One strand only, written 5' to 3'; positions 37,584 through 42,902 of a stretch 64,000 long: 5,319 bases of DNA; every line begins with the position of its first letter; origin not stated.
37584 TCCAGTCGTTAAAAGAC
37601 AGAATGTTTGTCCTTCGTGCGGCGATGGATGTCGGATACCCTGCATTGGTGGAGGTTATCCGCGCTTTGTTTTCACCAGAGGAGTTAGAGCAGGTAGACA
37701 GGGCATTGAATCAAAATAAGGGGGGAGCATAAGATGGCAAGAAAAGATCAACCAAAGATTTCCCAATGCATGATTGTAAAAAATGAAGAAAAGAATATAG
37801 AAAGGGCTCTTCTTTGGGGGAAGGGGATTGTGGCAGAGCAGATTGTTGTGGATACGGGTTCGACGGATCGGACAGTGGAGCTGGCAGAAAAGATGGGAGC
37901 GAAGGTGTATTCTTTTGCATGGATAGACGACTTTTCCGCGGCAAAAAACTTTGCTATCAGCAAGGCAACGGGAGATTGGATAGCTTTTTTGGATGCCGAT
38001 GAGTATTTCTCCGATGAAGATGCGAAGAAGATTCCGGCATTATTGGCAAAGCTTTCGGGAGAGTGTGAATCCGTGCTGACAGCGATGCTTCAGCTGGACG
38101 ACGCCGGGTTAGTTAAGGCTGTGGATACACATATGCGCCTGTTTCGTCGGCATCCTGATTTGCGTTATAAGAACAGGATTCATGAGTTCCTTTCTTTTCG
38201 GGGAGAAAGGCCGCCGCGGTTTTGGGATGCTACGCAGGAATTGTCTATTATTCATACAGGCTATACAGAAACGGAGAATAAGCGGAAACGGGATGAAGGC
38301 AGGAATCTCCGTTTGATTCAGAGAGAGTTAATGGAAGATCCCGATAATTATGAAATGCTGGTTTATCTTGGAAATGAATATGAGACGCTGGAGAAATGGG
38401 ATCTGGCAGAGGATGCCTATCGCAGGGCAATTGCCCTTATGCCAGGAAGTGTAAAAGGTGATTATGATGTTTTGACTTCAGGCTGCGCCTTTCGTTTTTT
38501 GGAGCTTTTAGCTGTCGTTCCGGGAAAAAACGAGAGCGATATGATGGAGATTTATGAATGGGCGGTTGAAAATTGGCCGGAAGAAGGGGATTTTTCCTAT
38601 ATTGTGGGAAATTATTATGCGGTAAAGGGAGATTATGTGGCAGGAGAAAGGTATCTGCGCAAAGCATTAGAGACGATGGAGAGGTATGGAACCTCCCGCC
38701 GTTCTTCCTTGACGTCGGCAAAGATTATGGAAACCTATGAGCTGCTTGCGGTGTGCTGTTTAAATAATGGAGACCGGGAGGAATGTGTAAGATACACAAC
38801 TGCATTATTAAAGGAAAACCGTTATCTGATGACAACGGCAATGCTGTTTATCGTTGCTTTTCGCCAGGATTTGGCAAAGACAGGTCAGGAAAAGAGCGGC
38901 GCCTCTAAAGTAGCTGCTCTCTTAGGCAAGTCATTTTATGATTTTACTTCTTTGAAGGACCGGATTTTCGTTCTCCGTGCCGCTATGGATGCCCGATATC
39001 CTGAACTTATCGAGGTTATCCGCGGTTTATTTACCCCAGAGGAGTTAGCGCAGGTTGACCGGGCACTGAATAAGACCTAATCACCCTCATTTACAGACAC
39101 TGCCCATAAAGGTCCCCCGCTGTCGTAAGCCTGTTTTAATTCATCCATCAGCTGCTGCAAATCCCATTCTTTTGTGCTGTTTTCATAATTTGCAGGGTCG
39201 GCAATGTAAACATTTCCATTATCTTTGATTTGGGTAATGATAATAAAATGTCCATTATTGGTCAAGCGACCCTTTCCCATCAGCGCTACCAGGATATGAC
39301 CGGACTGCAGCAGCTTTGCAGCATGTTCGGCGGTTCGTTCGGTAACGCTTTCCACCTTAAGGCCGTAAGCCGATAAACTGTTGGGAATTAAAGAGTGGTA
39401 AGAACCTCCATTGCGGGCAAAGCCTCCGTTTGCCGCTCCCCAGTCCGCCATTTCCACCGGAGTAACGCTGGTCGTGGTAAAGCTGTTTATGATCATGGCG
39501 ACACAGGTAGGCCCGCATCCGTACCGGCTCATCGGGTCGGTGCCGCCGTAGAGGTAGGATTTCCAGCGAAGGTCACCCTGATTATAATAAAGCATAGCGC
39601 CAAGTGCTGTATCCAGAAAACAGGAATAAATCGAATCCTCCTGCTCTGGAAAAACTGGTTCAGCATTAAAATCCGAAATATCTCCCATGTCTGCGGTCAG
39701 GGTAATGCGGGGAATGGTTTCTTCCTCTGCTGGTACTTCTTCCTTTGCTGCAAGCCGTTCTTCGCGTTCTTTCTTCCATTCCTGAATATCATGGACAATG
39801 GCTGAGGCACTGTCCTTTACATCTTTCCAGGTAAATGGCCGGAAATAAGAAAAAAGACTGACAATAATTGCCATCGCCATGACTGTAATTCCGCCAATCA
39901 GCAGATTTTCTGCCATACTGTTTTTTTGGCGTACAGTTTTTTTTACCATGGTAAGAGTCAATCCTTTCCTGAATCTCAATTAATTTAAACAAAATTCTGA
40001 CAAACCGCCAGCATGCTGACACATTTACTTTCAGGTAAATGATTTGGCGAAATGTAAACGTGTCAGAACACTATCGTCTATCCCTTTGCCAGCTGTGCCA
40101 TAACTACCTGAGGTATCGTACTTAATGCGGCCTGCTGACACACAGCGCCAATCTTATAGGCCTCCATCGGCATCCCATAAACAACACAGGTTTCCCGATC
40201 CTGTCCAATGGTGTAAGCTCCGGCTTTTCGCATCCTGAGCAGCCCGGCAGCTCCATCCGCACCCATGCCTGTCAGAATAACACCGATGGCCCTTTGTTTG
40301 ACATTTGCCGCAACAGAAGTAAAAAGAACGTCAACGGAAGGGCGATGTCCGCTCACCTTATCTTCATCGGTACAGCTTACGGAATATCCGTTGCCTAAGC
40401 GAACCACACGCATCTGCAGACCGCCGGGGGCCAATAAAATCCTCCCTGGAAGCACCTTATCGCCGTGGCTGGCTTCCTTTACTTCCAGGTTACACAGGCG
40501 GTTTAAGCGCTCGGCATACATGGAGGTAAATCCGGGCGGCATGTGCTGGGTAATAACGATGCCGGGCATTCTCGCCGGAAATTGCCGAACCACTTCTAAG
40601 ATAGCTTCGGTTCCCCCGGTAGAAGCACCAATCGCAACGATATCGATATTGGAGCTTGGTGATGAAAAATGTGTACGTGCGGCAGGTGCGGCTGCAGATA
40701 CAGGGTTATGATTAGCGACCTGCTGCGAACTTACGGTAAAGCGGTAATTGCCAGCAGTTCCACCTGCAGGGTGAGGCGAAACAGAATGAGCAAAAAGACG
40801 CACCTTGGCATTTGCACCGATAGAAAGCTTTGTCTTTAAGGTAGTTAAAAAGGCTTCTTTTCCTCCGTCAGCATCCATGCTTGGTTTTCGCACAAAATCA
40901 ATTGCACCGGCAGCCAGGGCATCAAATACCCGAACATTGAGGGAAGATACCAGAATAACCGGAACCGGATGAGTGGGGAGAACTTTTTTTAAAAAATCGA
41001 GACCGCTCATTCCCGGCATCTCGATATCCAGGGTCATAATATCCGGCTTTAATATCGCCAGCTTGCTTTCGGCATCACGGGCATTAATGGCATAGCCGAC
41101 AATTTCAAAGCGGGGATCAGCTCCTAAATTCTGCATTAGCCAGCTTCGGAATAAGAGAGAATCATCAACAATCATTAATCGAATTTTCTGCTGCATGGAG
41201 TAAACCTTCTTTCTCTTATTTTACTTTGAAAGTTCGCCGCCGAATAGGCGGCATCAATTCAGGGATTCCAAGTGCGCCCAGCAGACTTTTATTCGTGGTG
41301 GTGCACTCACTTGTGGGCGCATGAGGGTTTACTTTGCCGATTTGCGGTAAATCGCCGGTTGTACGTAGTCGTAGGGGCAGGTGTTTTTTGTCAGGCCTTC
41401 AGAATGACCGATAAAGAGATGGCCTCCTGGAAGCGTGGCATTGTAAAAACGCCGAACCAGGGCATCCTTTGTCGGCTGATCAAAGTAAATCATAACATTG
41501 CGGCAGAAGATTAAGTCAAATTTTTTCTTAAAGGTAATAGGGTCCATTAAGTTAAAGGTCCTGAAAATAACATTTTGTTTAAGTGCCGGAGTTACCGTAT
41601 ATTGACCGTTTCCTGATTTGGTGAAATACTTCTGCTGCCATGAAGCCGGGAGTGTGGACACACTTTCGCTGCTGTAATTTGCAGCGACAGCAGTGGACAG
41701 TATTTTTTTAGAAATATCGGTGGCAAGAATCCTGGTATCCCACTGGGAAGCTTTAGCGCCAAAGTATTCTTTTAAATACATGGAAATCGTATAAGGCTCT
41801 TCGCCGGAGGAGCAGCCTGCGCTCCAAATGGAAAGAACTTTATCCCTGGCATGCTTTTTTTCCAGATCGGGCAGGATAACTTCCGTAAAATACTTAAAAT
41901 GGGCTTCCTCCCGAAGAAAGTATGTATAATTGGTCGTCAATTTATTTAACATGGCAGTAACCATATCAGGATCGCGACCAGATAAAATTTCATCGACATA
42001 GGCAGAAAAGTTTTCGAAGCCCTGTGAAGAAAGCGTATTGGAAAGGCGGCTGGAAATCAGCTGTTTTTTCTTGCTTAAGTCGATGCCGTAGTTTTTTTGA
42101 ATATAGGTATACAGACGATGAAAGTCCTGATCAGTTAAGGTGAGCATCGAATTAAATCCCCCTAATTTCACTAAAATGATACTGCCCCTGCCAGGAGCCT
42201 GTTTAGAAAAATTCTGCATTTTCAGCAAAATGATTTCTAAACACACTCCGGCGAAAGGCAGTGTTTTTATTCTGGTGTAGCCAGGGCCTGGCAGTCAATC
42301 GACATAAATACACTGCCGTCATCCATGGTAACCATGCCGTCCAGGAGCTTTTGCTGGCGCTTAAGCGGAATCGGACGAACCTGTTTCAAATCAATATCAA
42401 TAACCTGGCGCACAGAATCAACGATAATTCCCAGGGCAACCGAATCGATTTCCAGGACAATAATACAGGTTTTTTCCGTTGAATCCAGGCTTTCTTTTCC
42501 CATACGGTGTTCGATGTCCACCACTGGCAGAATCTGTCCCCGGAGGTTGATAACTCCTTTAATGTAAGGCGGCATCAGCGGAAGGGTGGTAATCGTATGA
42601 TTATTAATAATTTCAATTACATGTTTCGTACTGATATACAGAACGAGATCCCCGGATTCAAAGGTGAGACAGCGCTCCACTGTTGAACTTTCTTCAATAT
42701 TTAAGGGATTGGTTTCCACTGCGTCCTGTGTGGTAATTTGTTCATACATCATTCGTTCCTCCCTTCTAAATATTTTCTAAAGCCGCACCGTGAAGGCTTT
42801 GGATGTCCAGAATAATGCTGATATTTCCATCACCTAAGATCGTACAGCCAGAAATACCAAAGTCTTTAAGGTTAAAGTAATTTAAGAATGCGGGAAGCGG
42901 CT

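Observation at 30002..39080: Flagellin locus with four tandem GT2-TPR glycosyltransferase paralogues and a divergent GT11 fucosyltransferase, but no sugar-biosynthesis genes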

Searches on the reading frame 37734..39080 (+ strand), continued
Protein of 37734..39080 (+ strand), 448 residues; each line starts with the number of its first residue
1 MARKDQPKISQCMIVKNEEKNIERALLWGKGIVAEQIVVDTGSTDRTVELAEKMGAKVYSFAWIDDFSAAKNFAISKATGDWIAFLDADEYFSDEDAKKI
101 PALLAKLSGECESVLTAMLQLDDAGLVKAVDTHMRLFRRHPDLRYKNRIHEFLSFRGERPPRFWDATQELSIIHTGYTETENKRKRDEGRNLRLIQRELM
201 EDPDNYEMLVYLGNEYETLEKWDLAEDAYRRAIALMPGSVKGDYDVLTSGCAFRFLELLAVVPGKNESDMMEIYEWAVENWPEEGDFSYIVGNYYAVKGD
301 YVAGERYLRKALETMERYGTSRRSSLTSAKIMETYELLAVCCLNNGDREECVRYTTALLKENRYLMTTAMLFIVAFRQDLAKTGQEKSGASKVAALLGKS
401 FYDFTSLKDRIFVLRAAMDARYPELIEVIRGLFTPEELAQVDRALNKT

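Call 60: find_encoding_contigs(protein=P0003, flank=10000, max_places=2)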
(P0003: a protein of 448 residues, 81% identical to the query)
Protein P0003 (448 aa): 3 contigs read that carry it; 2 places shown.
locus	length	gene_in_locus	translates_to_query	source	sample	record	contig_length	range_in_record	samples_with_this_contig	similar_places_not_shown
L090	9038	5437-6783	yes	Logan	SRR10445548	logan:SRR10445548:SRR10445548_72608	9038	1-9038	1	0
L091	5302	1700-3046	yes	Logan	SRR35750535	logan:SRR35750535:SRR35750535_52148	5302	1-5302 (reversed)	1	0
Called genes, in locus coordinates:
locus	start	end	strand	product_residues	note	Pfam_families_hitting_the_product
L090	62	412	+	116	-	-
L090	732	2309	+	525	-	PF00535:Glycos_transf_2, PF13432:TPR_16 (faint)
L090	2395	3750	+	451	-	PF00535:Glycos_transf_2, PF10111:Glyco_tranf_2_2 (weak)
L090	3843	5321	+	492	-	PF00535:Glycos_transf_2, PF13428:TPR_14 (faint), PF00515:TPR_1 (weak), PF07719:TPR_2 (weak)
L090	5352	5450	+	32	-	-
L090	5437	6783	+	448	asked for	PF00535:Glycos_transf_2, PF07719:TPR_2 (faint), PF13432:TPR_16 (faint)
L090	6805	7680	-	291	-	PF13529:Peptidase_C39_2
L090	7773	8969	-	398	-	PF00072:Response_reg, PF01339:CheB_methylest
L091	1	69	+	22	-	?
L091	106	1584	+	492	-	PF00535:Glycos_transf_2, PF13428:TPR_14 (faint), PF00515:TPR_1 (weak), PF07719:TPR_2 (weak)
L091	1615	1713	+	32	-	-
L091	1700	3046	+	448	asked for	PF00535:Glycos_transf_2, PF07719:TPR_2 (faint), PF13432:TPR_16 (faint)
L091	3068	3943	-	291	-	PF13529:Peptidase_C39_2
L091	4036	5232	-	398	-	PF00072:Response_reg, PF01339:CheB_methylest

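Call 64: search_protein_families(library=ncbifam, proteins=[window:37734-39080:+], max_evalue=0.00001)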
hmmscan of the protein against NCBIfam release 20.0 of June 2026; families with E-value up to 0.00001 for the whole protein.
window:37734-39080:+ (448 aa): 4 families
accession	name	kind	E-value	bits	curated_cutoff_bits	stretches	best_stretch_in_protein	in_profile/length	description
TIGR04195.1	S_glycosyl_SunS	equivalog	2.1e-26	92.7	350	1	4-235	54-283/421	SunS family peptide S-glycosyltransferase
TIGR04283.1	glyco_like_mftF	equivalog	1.6e-08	34.5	182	1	16-105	8-98/221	TIGR04283 family arsenosugar biosynthesis glycosyltransferase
NF010496.0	PRK13915.1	equivalog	3.4e-08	32.9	262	1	2-106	26-141/307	glucosyl-3-phosphoglycerate synthase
NF007482.0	PRK10073.1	equivalog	4.1e-07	29.3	423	1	33-93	35-99/334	glycosyltransferase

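Call 67: search_protein_families(library=pfam, proteins=[L003:3955-4611:+, L003:8016-8480:+], max_evalue=0.0001)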
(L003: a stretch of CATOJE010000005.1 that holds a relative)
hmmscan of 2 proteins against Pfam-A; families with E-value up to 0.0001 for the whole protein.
L003:3955-4611:+ (218 aa): 0 families

L003:8016-8480:+ (154 aa): 0 families

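Call 69: search_protein_families(library=pfam, proteins=[L002:4804-5694:+, L002:1096-3507:+, L090:62-412:+], max_evalue=0.001)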
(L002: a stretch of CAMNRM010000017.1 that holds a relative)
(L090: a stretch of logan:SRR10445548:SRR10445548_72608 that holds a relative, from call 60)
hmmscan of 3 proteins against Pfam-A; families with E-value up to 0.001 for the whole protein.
L002:4804-5694:+ (296 aa): 0 families

L002:1096-3507:+ (803 aa): 2 families
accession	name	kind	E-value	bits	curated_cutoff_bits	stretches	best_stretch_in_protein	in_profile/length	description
PF02901.20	PFL-like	-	2e-216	721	24.3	1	11-664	2-647/647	Pyruvate formate lyase-like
PF01228.26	Gly_radical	-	1.7e-34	119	22.2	1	681-785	2-106/106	Glycine radical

L090:62-412:+ (116 aa): 0 families

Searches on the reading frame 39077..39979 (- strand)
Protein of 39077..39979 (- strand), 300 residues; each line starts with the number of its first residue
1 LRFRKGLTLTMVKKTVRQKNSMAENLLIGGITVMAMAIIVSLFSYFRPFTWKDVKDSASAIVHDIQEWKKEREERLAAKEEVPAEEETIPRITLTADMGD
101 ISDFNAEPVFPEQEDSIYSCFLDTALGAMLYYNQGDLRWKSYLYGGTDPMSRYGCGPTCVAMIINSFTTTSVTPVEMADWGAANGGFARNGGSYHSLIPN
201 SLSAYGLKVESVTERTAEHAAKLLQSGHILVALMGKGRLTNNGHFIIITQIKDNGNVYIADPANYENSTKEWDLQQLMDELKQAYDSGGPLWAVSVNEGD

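Call 3: search_protein_families(library=pfam, proteins=[window:39077-39979:-], max_evalue=0.01)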
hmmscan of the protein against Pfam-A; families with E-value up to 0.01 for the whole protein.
window:39077-39979:- (300 aa): 4 families
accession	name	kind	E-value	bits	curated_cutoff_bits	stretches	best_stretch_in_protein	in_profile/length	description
PF13529.12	Peptidase_C39_2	-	1.8e-17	64.7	24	1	131-263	5-143/143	Peptidase_C39 like family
PF03412.21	Peptidase_C39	-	2.7e-06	27.7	22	1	151-271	9-114/133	Peptidase C39 family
PF12385.14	Peptidase_C70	-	0.0011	19.3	19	1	154-268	19-129/141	Papain-like cysteine protease AvrRpt2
PF11814.14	DUF3335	-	0.0018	18.2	25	0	205-277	108-181/206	Peptidase_C39 like family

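Call 64: search_protein_families(library=ncbifam, proteins=[window:39077-39979:-], max_evalue=0.00001)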
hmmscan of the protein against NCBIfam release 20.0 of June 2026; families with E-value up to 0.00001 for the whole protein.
window:39077-39979:- (300 aa): 0 families

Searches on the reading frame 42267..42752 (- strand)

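Call 8: search_protein_families(library=pfam, proteins=[window:42267-42752:-], max_evalue=0.00001)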
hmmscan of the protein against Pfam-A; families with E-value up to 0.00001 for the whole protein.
window:42267-42752:- (161 aa): 1 family
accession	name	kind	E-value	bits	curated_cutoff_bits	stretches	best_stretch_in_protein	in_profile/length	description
PF01584.24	CheW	-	1.6e-32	112.5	23.5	1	28-158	2-134/138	CheW-like domain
